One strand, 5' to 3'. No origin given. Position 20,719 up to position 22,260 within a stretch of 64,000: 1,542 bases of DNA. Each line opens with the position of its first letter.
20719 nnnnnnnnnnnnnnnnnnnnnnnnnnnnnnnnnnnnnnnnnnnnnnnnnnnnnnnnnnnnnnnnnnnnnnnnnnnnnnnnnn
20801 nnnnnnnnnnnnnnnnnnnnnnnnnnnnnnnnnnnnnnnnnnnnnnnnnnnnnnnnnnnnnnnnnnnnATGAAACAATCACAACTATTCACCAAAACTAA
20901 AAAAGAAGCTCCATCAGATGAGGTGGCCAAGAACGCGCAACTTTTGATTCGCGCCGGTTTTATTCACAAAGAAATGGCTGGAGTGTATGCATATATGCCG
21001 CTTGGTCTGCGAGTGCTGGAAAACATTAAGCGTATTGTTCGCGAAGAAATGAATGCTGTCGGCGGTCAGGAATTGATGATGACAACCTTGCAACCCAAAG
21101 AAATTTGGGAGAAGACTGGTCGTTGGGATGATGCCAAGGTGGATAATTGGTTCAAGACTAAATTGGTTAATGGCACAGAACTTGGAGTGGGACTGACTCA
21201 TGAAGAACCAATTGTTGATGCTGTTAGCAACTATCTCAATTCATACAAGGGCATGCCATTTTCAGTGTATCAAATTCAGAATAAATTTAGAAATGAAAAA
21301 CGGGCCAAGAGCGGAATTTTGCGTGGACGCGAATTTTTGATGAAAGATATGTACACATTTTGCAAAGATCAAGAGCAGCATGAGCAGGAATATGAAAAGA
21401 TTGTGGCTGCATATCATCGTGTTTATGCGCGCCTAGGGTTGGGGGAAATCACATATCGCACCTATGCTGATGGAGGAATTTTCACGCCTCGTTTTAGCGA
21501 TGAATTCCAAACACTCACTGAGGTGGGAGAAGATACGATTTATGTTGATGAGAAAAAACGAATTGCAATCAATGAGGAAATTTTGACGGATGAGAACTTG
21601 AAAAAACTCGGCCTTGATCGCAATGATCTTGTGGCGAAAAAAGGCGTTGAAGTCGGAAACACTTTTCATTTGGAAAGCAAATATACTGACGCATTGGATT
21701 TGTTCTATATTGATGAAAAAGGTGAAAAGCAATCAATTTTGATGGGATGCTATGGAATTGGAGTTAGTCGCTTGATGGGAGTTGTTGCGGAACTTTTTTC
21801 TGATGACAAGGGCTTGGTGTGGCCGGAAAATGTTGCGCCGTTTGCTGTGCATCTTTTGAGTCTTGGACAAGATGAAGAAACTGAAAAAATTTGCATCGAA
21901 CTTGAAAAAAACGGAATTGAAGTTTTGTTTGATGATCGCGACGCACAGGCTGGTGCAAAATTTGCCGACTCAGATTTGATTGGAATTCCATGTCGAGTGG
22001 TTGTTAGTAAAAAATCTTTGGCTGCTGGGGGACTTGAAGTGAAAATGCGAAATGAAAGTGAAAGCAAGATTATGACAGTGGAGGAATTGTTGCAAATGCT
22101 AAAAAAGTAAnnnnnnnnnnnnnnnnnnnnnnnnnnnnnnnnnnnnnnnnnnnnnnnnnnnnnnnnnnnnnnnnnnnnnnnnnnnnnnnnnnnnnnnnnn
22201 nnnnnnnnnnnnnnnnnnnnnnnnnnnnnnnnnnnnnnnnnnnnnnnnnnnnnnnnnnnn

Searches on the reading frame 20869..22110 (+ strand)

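Call 46: search_protein_families(library=pfam, proteins=[window:20869-22110:+], max_evalue=0.001)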
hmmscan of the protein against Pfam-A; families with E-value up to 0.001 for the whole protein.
window:20869-22110:+ (413 aa): 2 families
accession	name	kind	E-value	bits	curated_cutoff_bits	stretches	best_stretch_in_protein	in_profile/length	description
PF00587.30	tRNA-synt_2b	-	1.4e-28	100.6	29.3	1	95-308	1-177/179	tRNA synthetase class II core domain (G, H, P, S and T)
PF03129.25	HGTP_anticodon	-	2.5e-15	56.8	21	1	335-413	15-93/94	Anticodon binding domain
